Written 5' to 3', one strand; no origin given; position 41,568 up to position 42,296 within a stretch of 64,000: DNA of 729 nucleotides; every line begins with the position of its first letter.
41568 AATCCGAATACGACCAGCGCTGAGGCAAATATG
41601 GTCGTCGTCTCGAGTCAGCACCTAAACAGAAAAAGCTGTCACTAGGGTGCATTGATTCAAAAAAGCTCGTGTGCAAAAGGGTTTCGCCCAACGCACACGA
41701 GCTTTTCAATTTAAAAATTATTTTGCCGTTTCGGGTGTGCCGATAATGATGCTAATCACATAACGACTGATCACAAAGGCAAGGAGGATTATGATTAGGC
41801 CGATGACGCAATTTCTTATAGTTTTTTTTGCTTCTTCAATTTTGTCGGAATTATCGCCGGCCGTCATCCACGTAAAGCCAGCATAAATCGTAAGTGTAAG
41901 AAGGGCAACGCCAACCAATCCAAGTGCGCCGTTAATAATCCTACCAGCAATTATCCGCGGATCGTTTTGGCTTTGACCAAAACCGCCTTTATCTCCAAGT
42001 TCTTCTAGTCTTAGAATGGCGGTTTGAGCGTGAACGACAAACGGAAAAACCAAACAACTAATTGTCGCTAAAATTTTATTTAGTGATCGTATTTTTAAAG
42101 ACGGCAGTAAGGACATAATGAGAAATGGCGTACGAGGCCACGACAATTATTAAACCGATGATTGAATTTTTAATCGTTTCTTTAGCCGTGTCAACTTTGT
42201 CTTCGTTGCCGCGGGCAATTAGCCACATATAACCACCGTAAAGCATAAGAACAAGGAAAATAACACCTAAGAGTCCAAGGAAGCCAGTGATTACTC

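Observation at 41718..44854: Tandem array of seven divergent VirB2/TrbC-like 'T4SS pilin' paralogs in one minus-strand operon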

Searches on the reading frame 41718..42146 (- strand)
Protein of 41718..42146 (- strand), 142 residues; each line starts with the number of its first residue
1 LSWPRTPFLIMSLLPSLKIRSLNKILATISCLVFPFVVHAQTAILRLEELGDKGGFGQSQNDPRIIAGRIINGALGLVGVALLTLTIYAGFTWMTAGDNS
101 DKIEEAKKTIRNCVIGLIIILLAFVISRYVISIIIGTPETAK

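Call 3: search_protein_families(library=pfam, proteins=[window:41718-42146:-], max_evalue=1)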
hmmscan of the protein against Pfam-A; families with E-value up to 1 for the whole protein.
window:41718-42146:- (142 aa): 6 families
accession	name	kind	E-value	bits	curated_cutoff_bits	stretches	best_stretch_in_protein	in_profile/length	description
PF18895.5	T4SS_pilin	-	4.1e-12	46.4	26.6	1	69-130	11-71/71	Type IV secretion system pilin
PF06195.18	DUF996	-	0.0067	17.1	31.3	1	60-134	20-89/138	Protein of unknown function (DUF996)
PF07331.16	TctB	-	0.012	16.3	29.1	1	32-137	5-95/137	Tripartite tricarboxylate transporter TctB family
PF02322.20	Cyt_bd_oxida_II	-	0.016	15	35.6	1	69-131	150-212/302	Cytochrome bd terminal oxidase subunit II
PF04956.18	TrbC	-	0.087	13.5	27.9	1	67-123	41-91/98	TrbC/VIRB2 pilin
PF14018.11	DUF4234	-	0.14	12.7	25.3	1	77-130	6-59/70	Domain of unknown function (DUF4234)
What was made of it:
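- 41718..42116 (-): P1 (132 aa), the last gene. It overlaps the P2 3' end by 41 bp if it starts at ATG 42116. The longest ORF would start at TTG 42146. PF18895, 46.4 bits (call 3).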

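Call 17: find_homologous_proteins(query=A2, max_evalue=0.00001)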
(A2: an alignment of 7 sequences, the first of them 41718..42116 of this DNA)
Query A2 (7 sequences) (132 aa, profile of the alignment): 435 proteins with E <= 0.00001 among 8000 candidates; the best 120 are listed.
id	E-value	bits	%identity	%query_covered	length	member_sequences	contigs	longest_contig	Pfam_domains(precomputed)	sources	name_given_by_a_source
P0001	3.5e-54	200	41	77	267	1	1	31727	PF18895.6,PF04956.19,PF27259.1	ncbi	-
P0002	7.3e-47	177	38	67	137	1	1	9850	PF18895.6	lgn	-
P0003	6.1e-41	158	38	61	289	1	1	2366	PF18895.6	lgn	-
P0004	4.8e-40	155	100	100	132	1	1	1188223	PF18895.6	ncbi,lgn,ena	-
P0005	1.3e-39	153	42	64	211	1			PF18895.6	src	-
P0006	1.7e-39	153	32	70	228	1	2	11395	PF18895.6,PF27259.1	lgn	-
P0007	2.3e-39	153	39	84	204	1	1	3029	PF18895.6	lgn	-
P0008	3.3e-39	152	46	51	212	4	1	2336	PF18895.6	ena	-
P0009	2.2e-38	149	45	50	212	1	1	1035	PF18895.6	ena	-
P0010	4.6e-38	148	44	64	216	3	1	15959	PF18895.6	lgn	-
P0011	1.1e-37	147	32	54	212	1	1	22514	PF18895.6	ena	-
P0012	2.0e-37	146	34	44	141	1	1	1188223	PF18895.6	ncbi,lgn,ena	-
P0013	4.8e-37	145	29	93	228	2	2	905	PF18895.6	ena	-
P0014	3.9e-36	142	39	59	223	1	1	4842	PF18895.6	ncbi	-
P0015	6.3e-35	138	34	87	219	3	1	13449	PF18895.6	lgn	-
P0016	1.5e-34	137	32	59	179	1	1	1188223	PF18895.6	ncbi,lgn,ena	-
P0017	1.7e-34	137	52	48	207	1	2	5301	PF18895.6,PF04956.19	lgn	-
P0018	2.5e-34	136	39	48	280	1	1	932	PF18895.6,PF19607.5,PF24668.2,PF07125.17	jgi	jgi:TRAP-type C4-dicarboxylate transport system permease small subunit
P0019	1.4e-32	131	47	60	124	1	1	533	PF18895.6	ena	-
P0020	1.5e-32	131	41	88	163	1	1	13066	PF18895.6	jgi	jgi:hypothetical protein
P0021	2.0e-32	130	38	44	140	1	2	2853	PF18895.6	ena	-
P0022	3.4e-31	126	38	64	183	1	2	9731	PF18895.6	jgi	jgi:hypothetical protein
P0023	2.7e-30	123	43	56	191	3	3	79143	PF18895.6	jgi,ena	-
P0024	4.2e-30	123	33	52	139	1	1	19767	PF18895.6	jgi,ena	jgi:Type IV secretion system pilin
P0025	5.3e-30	122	31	49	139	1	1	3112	PF18895.6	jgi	jgi:hypothetical protein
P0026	1.1e-29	121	31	57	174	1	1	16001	PF18895.6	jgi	jgi:Type IV secretion system pilin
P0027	1.1e-29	121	38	64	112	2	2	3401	PF18895.6,PF04956.19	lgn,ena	-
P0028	1.9e-29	120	35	54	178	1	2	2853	PF18895.6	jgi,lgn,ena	-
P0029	2.3e-29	120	38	90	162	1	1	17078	PF18895.6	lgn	-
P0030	2.3e-29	120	42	65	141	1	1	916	PF18895.6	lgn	-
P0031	3.8e-29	119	36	38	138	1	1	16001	PF18895.6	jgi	jgi:Type IV secretion system pilin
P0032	1.1e-28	118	33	57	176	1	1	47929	PF18895.6,PF04956.19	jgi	jgi:hypothetical protein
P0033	1.3e-28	118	32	81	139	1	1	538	PF18895.6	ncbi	-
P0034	1.6e-28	117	34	54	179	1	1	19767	PF18895.6,PF04956.19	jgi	jgi:type IV secretory pathway VirB2 component (pilin)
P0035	2.9e-28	117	29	62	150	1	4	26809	PF18895.6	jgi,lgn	jgi:hypothetical protein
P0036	5.3e-28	116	38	83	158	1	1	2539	PF18895.6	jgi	jgi:hypothetical protein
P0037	7.4e-28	115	38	58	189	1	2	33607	PF18895.6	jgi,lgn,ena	jgi:hypothetical protein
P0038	1.1e-27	115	35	56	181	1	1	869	PF18895.6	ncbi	-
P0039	1.3e-27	115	33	57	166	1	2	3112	PF18895.6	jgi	jgi:hypothetical protein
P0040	2.2e-27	114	53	64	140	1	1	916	PF18895.6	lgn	-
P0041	4.5e-27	113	36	57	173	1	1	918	PF18895.6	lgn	-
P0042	4.7e-27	113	50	84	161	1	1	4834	PF18895.6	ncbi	-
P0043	9.4e-27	112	57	57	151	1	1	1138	PF18895.6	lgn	-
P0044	1.2e-26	111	41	69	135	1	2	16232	PF18895.6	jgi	jgi:cytochrome bd-type quinol oxidase subunit 2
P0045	1.6e-26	111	39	66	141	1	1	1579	PF18895.6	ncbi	-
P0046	1.8e-26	111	36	58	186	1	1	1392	PF18895.6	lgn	-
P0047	2.1e-26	111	50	61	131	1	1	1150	PF18895.6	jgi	-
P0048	2.3e-26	111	38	79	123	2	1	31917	PF18895.6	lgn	-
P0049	2.7e-26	110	32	52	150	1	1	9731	PF18895.6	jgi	jgi:hypothetical protein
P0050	2.8e-26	110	34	67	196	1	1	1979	PF18895.6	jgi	jgi:hypothetical protein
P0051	3.9e-26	110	43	48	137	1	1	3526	PF18895.6,PF04956.19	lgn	-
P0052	4.1e-26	110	49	58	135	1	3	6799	PF18895.6,PF04956.19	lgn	-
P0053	5.7e-26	109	42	45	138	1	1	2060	PF18895.6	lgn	-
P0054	7.4e-26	109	48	51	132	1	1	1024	PF18895.6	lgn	-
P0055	1.1e-25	108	48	57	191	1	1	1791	PF18895.6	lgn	-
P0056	1.2e-25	108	37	89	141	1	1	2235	PF18895.6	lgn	-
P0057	1.2e-25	108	35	59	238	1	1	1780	PF18895.6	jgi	-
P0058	1.2e-25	108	34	58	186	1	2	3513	PF18895.6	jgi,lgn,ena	-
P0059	1.3e-25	108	39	73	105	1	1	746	PF18895.6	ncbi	-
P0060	2.4e-25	107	43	77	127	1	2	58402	PF18895.6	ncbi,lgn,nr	ncbi:MAG: hypothetical protein PHO56_03040 [Patescibacteria group bacterium]|nr:hypothetical protein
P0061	2.4e-25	107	39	58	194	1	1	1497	PF18895.6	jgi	jgi:hypothetical protein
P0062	2.4e-25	107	43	56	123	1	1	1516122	PF18895.6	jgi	jgi:cytochrome bd-type quinol oxidase subunit 2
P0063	2.5e-25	107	49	34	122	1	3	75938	PF18895.6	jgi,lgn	-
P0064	3.3e-25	107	36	58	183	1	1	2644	PF18895.6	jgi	jgi:hypothetical protein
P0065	3.6e-25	107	34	77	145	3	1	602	PF18895.6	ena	-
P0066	4.0e-25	106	33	58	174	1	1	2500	PF18895.6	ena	-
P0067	4.0e-25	106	41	74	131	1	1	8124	PF18895.6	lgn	-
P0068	7.3e-25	106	37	69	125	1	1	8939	PF18895.6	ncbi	ncbi:MAG: hypothetical protein WC822_05885, partial [Candidatus Paceibacterota bacterium]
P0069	7.7e-25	106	40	64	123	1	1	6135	PF18895.6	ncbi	-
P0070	8.4e-25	105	44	65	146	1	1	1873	PF18895.6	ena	-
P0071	1.0e-24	105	40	86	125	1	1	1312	PF18895.6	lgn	-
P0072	1.0e-24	105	47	58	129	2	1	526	PF18895.6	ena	-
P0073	1.1e-24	105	44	54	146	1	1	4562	PF18895.6,PF04956.19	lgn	-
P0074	1.3e-24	105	47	58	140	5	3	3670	PF18895.6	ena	-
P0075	1.4e-24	105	40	83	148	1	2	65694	PF18895.6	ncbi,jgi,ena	ncbi:MAG: pilin [Candidatus Magasanikbacteria bacterium]|jgi:hypothetical protein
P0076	1.5e-24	105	39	60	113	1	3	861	PF18895.6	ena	-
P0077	1.5e-24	105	46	54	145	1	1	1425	PF18895.6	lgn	-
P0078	1.7e-24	104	44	43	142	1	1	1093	PF18895.6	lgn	-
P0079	1.8e-24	104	30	80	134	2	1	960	PF18895.6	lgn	-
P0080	1.9e-24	104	34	54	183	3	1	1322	PF18895.6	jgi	-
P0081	2.0e-24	104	43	51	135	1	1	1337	PF18895.6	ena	-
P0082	2.1e-24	104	32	58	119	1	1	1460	PF18895.6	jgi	-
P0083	2.5e-24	104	45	74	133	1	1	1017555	PF18895.6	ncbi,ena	-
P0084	2.8e-24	104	33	64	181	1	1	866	PF18895.6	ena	-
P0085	3.0e-24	104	51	60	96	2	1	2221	PF18895.6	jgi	jgi:hypothetical protein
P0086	3.3e-24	104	49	65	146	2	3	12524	PF18895.6,PF04956.19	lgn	-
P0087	3.4e-24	103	49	58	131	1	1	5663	PF18895.6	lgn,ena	-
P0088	4.0e-24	103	37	57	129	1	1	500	PF18895.6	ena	-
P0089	4.1e-24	103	37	86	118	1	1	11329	PF18895.6,PF04956.19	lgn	-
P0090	4.1e-24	103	41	70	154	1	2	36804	PF18895.6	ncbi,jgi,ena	ncbi:MAG: hypothetical protein WC349_02600 [Patescibacteria group bacterium]|jgi:nicotinamide ribosi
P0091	4.2e-24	103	40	77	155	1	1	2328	PF18895.6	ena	-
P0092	4.8e-24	103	47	34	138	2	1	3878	PF18895.6,PF04956.19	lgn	-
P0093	6.0e-24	103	45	56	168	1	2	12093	PF18895.6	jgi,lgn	jgi:hypothetical protein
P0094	6.7e-24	103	42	67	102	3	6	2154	PF18895.6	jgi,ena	-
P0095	7.0e-24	102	30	64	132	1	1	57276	PF18895.6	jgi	-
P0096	7.0e-24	102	42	89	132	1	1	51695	PF18895.6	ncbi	-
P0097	7.6e-24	102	38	67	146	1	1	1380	PF18895.6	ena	-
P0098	7.6e-24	102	49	59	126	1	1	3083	PF18895.6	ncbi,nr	ncbi:MAG: hypothetical protein Q8O21_00010, partial [bacterium]|nr:hypothetical protein [bacterium]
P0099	7.9e-24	102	38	55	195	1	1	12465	PF18895.6,PF04956.19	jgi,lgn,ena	-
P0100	8.3e-24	102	42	51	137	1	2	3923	PF18895.6,PF04956.19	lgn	-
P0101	9.5e-24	102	41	63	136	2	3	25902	PF18895.6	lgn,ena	-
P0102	9.6e-24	102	46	61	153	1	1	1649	PF18895.6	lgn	-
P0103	1.1e-23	102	38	64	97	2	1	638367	PF18895.6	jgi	jgi:hypothetical protein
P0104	1.1e-23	102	41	52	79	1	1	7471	PF18895.6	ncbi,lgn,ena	-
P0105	1.1e-23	102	34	69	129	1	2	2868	PF18895.6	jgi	-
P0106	1.1e-23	102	42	67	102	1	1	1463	PF18895.6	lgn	-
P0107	1.7e-23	101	50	59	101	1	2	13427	PF18895.6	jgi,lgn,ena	-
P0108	1.7e-23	101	34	67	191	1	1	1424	PF18895.6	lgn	-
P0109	1.8e-23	101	47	60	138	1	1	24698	PF18895.6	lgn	-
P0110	2.0e-23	101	52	66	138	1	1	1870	PF18895.6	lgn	-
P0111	2.0e-23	101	38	91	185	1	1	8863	PF18895.6,PF04956.19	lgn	-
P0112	2.1e-23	101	32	86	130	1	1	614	PF18895.6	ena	-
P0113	2.9e-23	100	38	65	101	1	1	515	PF18895.6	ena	-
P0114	3.2e-23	100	36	80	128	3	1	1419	PF18895.6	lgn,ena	-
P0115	3.2e-23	100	38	85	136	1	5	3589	PF18895.6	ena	-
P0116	3.6e-23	100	37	89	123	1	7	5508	PF18895.6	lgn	-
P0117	3.7e-23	100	38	94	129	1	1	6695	PF18895.6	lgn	-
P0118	3.8e-23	100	34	76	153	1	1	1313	PF18895.6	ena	-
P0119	4.8e-23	100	46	48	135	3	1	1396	PF18895.6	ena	-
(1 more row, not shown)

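Call 18: find_encoding_contigs(protein=P0004, flank=10000, max_places=4)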
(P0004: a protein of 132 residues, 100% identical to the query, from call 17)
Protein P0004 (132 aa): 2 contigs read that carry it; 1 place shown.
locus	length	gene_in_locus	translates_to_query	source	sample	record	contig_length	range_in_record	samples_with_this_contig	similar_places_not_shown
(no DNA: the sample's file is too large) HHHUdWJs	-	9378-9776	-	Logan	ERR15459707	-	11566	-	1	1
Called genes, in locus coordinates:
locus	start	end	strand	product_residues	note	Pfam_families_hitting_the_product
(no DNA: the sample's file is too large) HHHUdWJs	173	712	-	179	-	-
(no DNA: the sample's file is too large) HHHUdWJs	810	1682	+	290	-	-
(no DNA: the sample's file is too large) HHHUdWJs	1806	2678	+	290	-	-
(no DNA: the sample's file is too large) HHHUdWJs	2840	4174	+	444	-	-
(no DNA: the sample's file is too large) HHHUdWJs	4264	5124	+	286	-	PF00483:NTP_transferase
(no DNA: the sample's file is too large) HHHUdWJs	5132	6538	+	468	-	PF13416:SBP_bac_8, PF01547:SBP_bac_1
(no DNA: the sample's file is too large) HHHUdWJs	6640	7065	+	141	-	PF18895:T4SS_pilin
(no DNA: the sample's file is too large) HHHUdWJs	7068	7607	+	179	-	PF18895:T4SS_pilin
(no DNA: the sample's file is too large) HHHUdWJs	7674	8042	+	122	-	PF18895:T4SS_pilin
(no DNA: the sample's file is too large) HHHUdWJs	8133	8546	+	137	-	PF18895:T4SS_pilin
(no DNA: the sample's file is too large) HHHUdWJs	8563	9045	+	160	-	PF18895:T4SS_pilin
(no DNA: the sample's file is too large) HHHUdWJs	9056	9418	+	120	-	PF04956:TrbC (weak), PF18895:T4SS_pilin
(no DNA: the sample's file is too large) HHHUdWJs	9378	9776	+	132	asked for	PF18895:T4SS_pilin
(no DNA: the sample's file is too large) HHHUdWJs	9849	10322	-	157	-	-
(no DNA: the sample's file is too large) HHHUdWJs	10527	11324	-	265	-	-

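Call 19: list_cluster_members(proteins=[P0004, P0012, P0016, P0001])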
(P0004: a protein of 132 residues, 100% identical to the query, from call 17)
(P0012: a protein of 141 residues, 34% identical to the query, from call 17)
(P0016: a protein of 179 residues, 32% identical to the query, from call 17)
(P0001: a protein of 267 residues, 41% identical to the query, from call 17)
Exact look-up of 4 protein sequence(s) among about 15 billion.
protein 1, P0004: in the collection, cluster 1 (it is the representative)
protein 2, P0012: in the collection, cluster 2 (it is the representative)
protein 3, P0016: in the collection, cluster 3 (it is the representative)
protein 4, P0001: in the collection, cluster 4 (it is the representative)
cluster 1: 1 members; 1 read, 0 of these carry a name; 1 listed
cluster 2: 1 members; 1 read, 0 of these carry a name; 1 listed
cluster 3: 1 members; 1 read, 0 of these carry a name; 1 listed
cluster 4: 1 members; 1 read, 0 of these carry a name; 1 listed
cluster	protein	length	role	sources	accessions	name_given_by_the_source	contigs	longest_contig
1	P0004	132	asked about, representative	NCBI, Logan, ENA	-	-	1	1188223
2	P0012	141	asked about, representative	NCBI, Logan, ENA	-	-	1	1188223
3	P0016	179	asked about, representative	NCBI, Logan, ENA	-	-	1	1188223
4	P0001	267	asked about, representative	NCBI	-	-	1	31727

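Call 21: find_encoding_contigs(protein=P0001, flank=10000, max_places=3)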
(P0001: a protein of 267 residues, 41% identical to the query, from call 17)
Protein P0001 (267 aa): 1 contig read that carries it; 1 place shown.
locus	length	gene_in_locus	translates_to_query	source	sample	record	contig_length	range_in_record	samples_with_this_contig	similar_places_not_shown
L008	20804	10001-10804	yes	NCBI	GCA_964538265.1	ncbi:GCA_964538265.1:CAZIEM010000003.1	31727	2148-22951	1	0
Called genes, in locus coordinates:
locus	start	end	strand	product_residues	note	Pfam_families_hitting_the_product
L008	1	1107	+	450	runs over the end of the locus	PF11638:DnaA_N, PF00308:Bac_DnaA, PF00004:AAA (weak), PF01637:ATPase_2 (weak), PF01695:IstB_IS21, PF08299:Bac_DnaA_C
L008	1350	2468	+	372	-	PF00712:DNA_pol3_beta, PF02767:DNA_pol3_beta_2, PF02768:DNA_pol3_beta_3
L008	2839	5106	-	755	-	-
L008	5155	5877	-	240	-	PF00535:Glycos_transf_2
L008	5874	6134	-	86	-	-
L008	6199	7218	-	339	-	-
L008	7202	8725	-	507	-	-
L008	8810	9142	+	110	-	PF18895:T4SS_pilin (weak)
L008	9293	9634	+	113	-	PF18895:T4SS_pilin (weak)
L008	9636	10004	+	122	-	PF18895:T4SS_pilin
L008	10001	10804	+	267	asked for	PF04956:TrbC (faint), PF27259:AF_1499 (faint), PF18895:T4SS_pilin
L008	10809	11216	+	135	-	PF18895:T4SS_pilin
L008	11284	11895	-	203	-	-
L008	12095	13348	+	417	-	PF08529:NusA_N, PF13184:KH_NusA_1st, PF26594:KH_NusA_2nd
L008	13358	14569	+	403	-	-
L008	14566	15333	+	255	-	PF03030:H_PPase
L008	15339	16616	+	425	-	PF05697:Trigger_N, PF00254:FKBP_C, PF05698:Trigger_C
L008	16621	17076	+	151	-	PF01668:SmpB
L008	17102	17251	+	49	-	-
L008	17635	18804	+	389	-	PF03703:bPH_2, PF24649:DUF7642 (faint), PF03703:bPH_2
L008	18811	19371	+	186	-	PF05198:IF3_N, PF00707:IF3_C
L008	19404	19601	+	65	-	PF01632:Ribosomal_L35p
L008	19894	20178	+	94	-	PF00453:Ribosomal_L20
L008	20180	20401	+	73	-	PF03840:SecG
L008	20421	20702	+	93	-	PF00216:Bac_DNA_binding, PF18291:HU-HIG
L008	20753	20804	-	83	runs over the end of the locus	-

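Call 22: find_encoding_contigs(protein=P0011, flank=10000, max_places=3)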
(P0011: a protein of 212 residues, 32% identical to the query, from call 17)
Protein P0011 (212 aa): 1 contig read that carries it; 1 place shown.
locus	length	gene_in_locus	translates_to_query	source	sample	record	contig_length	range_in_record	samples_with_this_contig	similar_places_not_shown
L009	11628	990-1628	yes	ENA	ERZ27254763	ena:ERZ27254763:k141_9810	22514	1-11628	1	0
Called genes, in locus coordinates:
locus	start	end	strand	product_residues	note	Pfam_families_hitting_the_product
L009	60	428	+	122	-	PF18895:T4SS_pilin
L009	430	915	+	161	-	PF18895:T4SS_pilin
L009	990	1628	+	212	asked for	PF18895:T4SS_pilin (weak)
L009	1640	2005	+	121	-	PF18895:T4SS_pilin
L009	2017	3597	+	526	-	-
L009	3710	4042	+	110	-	PF18895:T4SS_pilin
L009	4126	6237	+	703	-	PF09852:DUF2079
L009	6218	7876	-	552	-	-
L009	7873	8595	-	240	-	-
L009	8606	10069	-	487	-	-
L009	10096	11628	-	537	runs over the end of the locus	PF13231:PMT_2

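Call 39: search_protein_families(library=pfam, proteins=[L008:2839-5106:-, L008:7202-8725:-], max_evalue=0.01)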
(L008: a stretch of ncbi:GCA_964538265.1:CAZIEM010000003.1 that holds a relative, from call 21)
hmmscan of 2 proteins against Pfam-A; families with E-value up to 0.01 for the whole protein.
L008:2839-5106:- (755 aa): 2 families
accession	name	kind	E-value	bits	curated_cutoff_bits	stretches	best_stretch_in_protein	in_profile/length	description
PF00912.28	Transgly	-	6.8e-62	208.5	27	1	97-270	4-177/178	Transglycosylase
PF00905.27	Transpeptidase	-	6.1e-25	88.5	22.1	1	360-638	2-298/299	Penicillin binding protein transpeptidase domain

L008:7202-8725:- (507 aa): 0 families

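Call 46: find_encoding_contigs(protein=P0083, flank=10000, max_places=2)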
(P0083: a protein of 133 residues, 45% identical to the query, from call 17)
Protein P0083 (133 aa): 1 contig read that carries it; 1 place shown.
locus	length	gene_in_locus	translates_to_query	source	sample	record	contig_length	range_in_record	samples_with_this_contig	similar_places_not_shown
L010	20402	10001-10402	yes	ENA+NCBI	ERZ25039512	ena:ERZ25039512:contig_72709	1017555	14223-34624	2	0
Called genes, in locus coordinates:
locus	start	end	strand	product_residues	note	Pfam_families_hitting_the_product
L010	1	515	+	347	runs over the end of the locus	PF13354:Beta-lactamase2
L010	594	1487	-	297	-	PF00483:NTP_transferase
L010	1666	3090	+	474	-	PF01547:SBP_bac_1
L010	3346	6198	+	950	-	-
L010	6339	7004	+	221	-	PF04956:TrbC (weak), PF18895:T4SS_pilin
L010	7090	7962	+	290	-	PF18895:T4SS_pilin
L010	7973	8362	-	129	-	PF05635:23S_rRNA_IVP, PF22296:bAvd (weak)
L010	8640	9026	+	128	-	PF18895:T4SS_pilin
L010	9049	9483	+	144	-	PF18895:T4SS_pilin (weak)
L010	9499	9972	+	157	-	PF18895:T4SS_pilin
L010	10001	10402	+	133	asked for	PF18895:T4SS_pilin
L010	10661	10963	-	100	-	PF04480:DUF559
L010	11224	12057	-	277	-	-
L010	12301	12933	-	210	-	-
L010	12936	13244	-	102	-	-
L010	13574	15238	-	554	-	-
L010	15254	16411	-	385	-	-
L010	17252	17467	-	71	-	-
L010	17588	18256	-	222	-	PF01928:CYTH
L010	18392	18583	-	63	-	-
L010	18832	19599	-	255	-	-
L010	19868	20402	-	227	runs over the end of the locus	-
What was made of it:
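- A DGR Avd-like gene sits inside one related array (L010; call 46).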

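Call 47: find_encoding_contigs(protein=P0075, flank=10000, max_places=2)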
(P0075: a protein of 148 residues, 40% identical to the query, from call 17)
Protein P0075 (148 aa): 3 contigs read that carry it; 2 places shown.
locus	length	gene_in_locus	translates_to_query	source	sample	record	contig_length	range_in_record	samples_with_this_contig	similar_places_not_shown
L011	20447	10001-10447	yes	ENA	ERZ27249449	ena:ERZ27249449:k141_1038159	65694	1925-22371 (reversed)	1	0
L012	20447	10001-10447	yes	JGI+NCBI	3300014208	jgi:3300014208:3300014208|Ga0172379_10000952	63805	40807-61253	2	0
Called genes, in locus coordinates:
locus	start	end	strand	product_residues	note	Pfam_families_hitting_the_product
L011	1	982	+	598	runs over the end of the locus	PF07963:N_methyl, PF13620:CarboxypepD_reg (faint)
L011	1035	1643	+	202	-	PF07963:N_methyl (weak)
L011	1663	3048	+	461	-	-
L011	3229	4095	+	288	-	PF00483:NTP_transferase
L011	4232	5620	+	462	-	PF01547:SBP_bac_1, PF13416:SBP_bac_8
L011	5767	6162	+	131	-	PF18895:T4SS_pilin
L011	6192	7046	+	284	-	PF18895:T4SS_pilin (weak)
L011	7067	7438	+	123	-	PF18895:T4SS_pilin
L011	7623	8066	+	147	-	PF18895:T4SS_pilin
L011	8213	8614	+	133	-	PF18895:T4SS_pilin (weak)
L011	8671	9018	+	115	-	PF18895:T4SS_pilin (weak)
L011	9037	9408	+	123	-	PF18895:T4SS_pilin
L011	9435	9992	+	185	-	PF18895:T4SS_pilin (weak)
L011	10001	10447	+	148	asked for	PF18895:T4SS_pilin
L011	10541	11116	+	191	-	PF18895:T4SS_pilin (weak)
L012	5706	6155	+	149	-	PF18895:T4SS_pilin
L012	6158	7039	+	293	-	PF18895:T4SS_pilin (weak)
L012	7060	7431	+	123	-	PF18895:T4SS_pilin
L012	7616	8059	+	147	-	PF18895:T4SS_pilin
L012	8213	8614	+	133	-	PF18895:T4SS_pilin (weak)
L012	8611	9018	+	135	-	PF18895:T4SS_pilin (weak)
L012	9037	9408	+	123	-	PF18895:T4SS_pilin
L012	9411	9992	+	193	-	PF18895:T4SS_pilin (weak)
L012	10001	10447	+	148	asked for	PF18895:T4SS_pilin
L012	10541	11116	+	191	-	PF18895:T4SS_pilin (weak)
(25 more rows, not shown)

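Call 86: search_protein_families(library=pfam, proteins=[L010:3346-6198:+, L010:7090-7962:+], max_evalue=0.01)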
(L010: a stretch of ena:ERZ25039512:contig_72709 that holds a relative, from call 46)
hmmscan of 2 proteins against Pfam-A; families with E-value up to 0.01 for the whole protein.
L010:3346-6198:+ (950 aa): 1 family
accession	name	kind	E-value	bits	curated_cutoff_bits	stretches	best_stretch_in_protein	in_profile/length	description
PF18895.5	T4SS_pilin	-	0.00099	19.6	26.6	1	817-877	11-71/71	Type IV secretion system pilin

L010:7090-7962:+ (290 aa): 1 family
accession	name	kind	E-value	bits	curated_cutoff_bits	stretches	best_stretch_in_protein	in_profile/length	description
PF18895.5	T4SS_pilin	-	1.2e-09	38.5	26.6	1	211-279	2-70/71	Type IV secretion system pilin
